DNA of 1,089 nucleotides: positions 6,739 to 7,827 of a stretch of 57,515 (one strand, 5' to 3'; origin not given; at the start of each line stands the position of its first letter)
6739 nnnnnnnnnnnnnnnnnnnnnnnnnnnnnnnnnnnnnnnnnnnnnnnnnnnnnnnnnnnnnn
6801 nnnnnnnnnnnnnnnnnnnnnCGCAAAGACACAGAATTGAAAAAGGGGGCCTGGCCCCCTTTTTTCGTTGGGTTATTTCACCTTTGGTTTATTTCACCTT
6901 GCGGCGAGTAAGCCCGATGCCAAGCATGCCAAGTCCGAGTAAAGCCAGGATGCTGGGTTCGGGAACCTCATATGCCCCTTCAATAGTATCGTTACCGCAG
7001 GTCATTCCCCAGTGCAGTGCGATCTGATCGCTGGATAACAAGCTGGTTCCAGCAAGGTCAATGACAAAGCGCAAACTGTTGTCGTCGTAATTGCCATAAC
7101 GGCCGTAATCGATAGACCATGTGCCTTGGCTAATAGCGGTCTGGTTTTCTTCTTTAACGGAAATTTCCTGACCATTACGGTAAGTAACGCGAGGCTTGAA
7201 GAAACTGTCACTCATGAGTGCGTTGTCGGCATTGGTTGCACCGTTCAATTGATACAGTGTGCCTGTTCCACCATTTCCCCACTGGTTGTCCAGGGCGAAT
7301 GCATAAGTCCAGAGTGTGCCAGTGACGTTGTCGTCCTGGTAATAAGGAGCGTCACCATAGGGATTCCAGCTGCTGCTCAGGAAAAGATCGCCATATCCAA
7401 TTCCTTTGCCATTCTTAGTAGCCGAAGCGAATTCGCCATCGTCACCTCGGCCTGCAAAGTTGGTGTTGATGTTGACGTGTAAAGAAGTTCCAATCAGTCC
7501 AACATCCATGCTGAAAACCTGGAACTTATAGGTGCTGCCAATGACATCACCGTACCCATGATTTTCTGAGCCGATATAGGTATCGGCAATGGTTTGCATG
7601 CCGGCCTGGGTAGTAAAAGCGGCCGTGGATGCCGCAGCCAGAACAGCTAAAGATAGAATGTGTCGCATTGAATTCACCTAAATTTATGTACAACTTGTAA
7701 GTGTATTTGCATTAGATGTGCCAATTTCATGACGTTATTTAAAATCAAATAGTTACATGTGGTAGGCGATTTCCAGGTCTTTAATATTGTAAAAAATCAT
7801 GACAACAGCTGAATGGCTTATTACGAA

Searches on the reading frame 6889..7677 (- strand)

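Call 59: search_protein_families(library=ncbifam, proteins=[window:6889-7677:-], max_evalue=0.001)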
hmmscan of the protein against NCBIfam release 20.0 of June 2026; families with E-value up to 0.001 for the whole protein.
window:6889-7677:- (262 aa): 6 families
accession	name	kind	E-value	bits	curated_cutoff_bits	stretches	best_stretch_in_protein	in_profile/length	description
NF038125.1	PEP_CTERM_THxN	subfamily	1e-06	28.5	85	1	234-260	219-245/246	THxN family PEP-CTERM protein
NF041538.1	PEP_EDSA_1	subfamily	1.2e-06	28.4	100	1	236-260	282-306/307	EDSAP-1 family PEP-CTERM protein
TIGR02595.1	PEP_CTERM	domain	2.3e-05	24.9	16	1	238-260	1-23/24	PEP-CTERM sorting domain-containing protein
NF038120.1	PEP_CTERM_QFxxD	subfamily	0.0002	21.3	80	0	235-260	190-215/215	NF038120 family PEP-CTERM protein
NF033947.0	PEP-cistern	hypoth_equivalog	0.00052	19.8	60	0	223-260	158-195/195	cistern family PEP-CTERM protein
NF038118.1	PEP_CTERM_CCXG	equivalog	0.00065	19.4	90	0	235-260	174-198/199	CCXG family PEP-CTERM protein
